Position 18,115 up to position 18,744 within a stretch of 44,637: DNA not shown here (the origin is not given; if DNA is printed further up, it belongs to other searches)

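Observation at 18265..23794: Three-gene operon encoding about 1840 aa of almost pure coiled coil next to the archaellin gene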

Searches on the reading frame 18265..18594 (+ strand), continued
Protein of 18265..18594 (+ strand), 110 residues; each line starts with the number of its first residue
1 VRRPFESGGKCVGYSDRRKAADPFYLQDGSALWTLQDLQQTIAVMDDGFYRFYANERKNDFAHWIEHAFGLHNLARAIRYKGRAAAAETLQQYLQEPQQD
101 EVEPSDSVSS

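Call 69: find_encoding_contigs(protein=P0083, flank=8000, max_places=2)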
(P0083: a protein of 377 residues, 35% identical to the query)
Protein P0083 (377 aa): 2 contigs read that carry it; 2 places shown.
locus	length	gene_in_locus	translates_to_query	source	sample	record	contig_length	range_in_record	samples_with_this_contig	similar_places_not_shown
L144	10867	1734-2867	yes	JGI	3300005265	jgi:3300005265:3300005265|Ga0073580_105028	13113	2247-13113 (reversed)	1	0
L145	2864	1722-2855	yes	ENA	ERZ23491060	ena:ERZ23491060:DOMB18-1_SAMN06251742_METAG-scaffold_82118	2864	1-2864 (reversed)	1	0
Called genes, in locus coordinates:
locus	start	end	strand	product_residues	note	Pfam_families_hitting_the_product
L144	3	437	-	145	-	?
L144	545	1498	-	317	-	PF01917:Flagellin_arch-type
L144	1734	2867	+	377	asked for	-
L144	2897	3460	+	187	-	-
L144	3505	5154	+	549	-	-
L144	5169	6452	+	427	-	-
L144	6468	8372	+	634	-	PF00437:T2SSE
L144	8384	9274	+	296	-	PF00482:T2SSF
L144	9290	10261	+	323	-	PF00482:T2SSF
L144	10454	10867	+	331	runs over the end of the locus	PF01594:AI-2E_transport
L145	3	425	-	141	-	?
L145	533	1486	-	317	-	PF01917:Flagellin_arch-type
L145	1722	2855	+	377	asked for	-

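Call 73: find_encoding_contigs(protein=P0006, flank=8000, max_places=3)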
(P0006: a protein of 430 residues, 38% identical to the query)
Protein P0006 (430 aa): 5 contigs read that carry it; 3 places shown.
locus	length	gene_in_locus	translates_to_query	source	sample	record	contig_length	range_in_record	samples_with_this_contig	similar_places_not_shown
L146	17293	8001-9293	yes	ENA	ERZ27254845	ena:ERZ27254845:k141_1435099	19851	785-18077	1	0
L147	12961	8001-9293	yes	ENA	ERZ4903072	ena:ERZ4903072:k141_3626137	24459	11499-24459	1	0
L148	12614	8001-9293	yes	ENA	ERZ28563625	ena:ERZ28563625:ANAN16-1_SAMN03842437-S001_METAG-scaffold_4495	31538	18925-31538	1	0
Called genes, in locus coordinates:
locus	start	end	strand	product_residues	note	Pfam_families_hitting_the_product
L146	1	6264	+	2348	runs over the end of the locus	?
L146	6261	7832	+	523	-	-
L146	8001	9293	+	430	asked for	PF19027:DUF5752 (faint)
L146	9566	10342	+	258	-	-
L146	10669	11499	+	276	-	-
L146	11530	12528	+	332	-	-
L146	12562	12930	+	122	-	-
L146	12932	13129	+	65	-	-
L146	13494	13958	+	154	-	-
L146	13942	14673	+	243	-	-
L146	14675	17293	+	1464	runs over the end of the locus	?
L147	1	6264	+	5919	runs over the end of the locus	?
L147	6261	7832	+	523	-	-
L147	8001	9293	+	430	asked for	PF19027:DUF5752 (faint)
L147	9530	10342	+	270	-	-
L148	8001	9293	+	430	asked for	PF19027:DUF5752 (faint)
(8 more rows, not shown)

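Call 74: search_protein_families(library=ncbifam, proteins=[L144:6468-8369:+, L144:8384-9271:+, L144:9290-10258:+, L144:545-1498:-, L144:5169-6449:+, L144:3505-5151:+, L144:2897-3457:+], max_evalue=0.001)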
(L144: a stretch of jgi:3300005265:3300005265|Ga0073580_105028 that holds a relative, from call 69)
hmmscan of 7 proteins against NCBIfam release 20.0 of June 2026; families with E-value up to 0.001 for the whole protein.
L144:6468-8369:+ (634 aa): 18 families
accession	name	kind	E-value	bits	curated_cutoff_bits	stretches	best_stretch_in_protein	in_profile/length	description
NF058587.1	archaellum_moto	equivalog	2.5e-82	277.3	550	1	164-613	92-519/527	archaellum flagellar ATPase motor FlaI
TIGR03819.1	heli_sec_ATPase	hypoth_equivalog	2.6e-52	178.1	373.15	1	223-492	35-297/340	TadA family conjugal transfer-associated ATPase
NF053672.1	bindosome_BasE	exception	7.5e-43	147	1000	1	172-613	80-509/512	bindosome assembly system ATPase subunit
TIGR02788.1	VirB11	equivalog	1.8e-39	135.6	249.95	2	358-493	132-263/308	P-type DNA transfer ATPase VirB11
TIGR02782.1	TrbB_P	equivalog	2.2e-28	99.4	304.55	1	244-532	15-295/303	P-type conjugative transfer ATPase TrbB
NF010475.0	PRK13900.1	equivalog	3.1e-28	98.8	389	1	358-528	148-323/333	type IV secretion system ATPase VirB11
NF010425.0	PRK13851.1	equivalog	4.7e-23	81.6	461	1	358-485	150-273/344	type IV secretion system protein VirB11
NF010469.0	PRK13894.1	subfamily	2.5e-22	79.6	508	1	266-530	47-307/320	conjugal transfer ATPase TrbB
NF010407.0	PRK13833.1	subfamily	2.4e-19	69.9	499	1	300-496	76-263/323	conjugal transfer protein TrbB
NF041000.1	ATPase_ComGA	equivalog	2.2e-18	66.3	300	1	373-513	131-262/267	competence type IV pilus ATPase ComGA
TIGR01420.1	pilT_fam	subfamily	3.7e-11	42.8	319.1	1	373-494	125-241/343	PilT/PilU family type 4a pilus ATPase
NF007755.0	PRK10436.1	equivalog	4.4e-10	38.8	617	1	373-515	222-354/465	type II secretion system protein GspE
TIGR02538.1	type_IV_pilB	equivalog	6.4e-10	38.3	675.65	1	373-518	319-454/564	type IV-A pilus assembly ATPase PilB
TIGR02524.1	dot_icm_DotB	equivalog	2e-09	37.1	463.3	1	372-494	136-258/358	Dot/Icm type IV secretion system ATPase DotB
TIGR02533.1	type_II_gspE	equivalog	7e-08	31.6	630.25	1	373-493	246-357/486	type II secretion system ATPase GspE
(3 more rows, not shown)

L144:8384-9271:+ (296 aa): 0 families

L144:9290-10258:+ (323 aa): 1 family
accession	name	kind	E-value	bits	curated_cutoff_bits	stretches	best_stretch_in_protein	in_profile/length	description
NF046075.1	UpsF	equivalog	4.9e-12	45.4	400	1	41-238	261-442/484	membrane pilin protein UpsF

L144:545-1498:- (317 aa): 3 families
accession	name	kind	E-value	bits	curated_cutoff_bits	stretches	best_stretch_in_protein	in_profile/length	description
NF006325.0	PRK08541.1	subfamily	3.3e-35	121.9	210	1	7-144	6-146/221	flagellin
TIGR02537.2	arch_flag_Nterm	domain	9.3e-07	28.3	20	1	9-36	2-29/33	archaellin/type IV pilin N-terminal domain-containing protein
NF052591.1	ArlG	equivalog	2.1e-06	27.8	110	1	14-99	5-89/148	archaellum stator protein ArlG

L144:5169-6449:+ (427 aa): 3 families
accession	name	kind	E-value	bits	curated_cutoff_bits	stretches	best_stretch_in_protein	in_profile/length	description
TIGR04523.1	Mplasa_alph_rch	subfamily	1.5e-05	23.1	270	0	240-388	415-565/745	helix-rich protein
TIGR02168.1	SMC_prok_B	equivalog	0.00049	17.9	567.35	0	145-375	235-463/1181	chromosome segregation protein SMC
NF047368.1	collar_FlbB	equivalog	0.00053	19.8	110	1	309-417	40-153/193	periplasmic-type flagellar collar protein FlbB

L144:3505-5151:+ (549 aa): 1 family
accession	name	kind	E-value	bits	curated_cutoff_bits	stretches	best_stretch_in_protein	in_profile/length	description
TIGR02168.1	SMC_prok_B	equivalog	9.7e-06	23.6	567.35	0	18-216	736-941/1181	chromosome segregation protein SMC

L144:2897-3457:+ (187 aa): 3 families
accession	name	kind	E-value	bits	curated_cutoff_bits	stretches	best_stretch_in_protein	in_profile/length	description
NF038350.1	taxis_HmpF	equivalog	7.5e-06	24.6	200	1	23-182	141-297/553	pilus motility taxis protein HmpF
TIGR02169.1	SMC_prok_A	equivalog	3.4e-05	21.8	729.4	1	18-185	325-496/1165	chromosome segregation protein SMC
TIGR02168.1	SMC_prok_B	equivalog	0.00067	17.5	567.35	1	24-178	722-873/1181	chromosome segregation protein SMC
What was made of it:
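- The 187-aa L144 protein gives a weak coiled-coil-level hit to the HmpF model, 24.6 bits against a cut-off of 200 (call 74).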

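Call 83: find_encoding_contigs(protein=P0134, flank=10000, max_places=3)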
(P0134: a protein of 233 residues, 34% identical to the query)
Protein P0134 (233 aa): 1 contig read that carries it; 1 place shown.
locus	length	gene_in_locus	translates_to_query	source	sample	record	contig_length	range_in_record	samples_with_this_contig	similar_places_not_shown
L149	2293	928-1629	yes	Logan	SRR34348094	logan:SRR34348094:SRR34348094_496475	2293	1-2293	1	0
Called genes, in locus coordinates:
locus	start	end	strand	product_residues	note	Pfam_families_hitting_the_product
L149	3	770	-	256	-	?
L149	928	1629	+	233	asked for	-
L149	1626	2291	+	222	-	?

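Call 84: find_encoding_contigs(protein=P0056, flank=10000, max_places=3)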
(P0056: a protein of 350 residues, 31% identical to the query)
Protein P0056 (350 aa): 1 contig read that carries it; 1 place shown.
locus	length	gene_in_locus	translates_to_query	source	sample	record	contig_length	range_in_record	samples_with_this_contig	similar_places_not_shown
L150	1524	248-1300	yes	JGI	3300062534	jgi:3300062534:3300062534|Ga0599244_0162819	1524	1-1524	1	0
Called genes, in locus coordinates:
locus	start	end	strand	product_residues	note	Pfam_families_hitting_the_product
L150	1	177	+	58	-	?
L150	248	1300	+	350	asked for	-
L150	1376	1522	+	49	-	?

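Call 89: search_protein_families(library=pfam, proteins=[L144:2897-3457:+, L144:3505-5151:+, L144:5169-6449:+, L144:6468-8369:+, L144:8384-9271:+, L144:9290-10258:+, L144:3-437:-], max_evalue=0.01)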
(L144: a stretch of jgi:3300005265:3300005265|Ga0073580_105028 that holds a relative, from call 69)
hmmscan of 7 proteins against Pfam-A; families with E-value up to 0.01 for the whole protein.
L144:2897-3457:+ (187 aa): 0 families

L144:3505-5151:+ (549 aa): 0 families

L144:5169-6449:+ (427 aa): 0 families

L144:6468-8369:+ (634 aa): 1 family
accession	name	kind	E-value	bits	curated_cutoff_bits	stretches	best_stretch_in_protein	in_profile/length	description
PF00437.27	T2SSE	-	2.2e-30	106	24.9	1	321-511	86-273/370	Type II/IV secretion system protein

L144:8384-9271:+ (296 aa): 2 families
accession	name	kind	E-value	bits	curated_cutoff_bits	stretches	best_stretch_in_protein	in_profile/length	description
PF00482.28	T2SSF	-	2.1e-15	57.2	25.2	1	127-248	2-120/125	Type II secretion system (T2SS), protein F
PF20990.2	DUF2207_C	-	0.0019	18.4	33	0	183-287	88-189/247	Predicted membrane protein (DUF2207) C-terminal domain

L144:9290-10258:+ (323 aa): 1 family
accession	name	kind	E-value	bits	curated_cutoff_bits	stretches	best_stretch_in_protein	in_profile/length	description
PF00482.28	T2SSF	-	2.5e-14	53.7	25.2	1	102-226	2-123/125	Type II secretion system (T2SS), protein F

L144:3-437:- (145 aa): 1 family
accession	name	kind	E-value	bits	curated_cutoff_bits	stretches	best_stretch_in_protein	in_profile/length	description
PF17049.10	AEP1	-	0.0073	15.8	27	0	27-61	247-281/396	ATPase expression protein 1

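Call 94: find_encoding_contigs(protein=P0046, flank=10000, max_places=3)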
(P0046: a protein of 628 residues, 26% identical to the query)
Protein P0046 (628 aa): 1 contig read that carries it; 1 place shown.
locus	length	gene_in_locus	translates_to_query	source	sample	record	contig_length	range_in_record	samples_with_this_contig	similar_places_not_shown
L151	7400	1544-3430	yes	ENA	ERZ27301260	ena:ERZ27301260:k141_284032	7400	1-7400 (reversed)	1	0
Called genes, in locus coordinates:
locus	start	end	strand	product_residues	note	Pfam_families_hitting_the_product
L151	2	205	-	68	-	?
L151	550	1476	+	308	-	PF01917:Flagellin_arch-type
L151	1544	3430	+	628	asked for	PF05377:FlaC_arch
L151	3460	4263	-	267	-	PF01791:DeoC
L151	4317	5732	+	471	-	PF01704:UDPGP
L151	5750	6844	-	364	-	PF13353:Fer4_12 (weak), PF04055:Radical_SAM, PF26257:DUF8061 (faint)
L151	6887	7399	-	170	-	?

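Call 107: find_encoding_contigs(protein=P0209, flank=9000, max_places=3)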
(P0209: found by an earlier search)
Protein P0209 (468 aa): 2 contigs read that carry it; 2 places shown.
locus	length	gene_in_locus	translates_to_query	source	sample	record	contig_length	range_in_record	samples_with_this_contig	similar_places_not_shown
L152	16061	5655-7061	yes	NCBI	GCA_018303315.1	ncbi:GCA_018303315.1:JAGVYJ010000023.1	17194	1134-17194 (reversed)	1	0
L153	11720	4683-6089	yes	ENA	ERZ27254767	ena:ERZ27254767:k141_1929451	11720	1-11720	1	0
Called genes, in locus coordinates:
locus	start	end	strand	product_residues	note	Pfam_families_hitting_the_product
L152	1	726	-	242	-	PF01135:PCMT (weak), PF05575:V_cholerae_RfbT, PF02475:TRM5-TYW2_MTfase, PF05050:Methyltransf_21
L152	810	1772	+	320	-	-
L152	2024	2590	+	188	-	-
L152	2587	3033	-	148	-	PF00254:FKBP_C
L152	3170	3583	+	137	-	PF01938:TRAM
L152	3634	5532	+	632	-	PF07705:CARDB (weak)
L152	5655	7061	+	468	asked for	PF19027:DUF5752 (faint), PF00154:RecA_N (faint), PF13481:AAA_25 (faint), PF03796:DnaB_C (weak), PF06745:ATPase, PF23442:DUF7125 (faint)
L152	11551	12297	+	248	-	-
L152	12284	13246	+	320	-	-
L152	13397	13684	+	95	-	-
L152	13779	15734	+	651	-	PF00154:RecA_N (faint), PF05625:PAXNEB (faint), PF06745:ATPase, PF13191:AAA_16 (faint), PF13481:AAA_25, PF23442:DUF7125, PF00270:DEAD (faint), PF06745:ATPase, +2 more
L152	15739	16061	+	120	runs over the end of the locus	-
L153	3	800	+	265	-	?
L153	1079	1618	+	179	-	-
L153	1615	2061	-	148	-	PF00254:FKBP_C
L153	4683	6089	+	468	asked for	PF19027:DUF5752 (faint), PF00154:RecA_N (faint), PF13481:AAA_25 (faint), PF03796:DnaB_C (weak), PF06745:ATPase, PF23442:DUF7125 (faint)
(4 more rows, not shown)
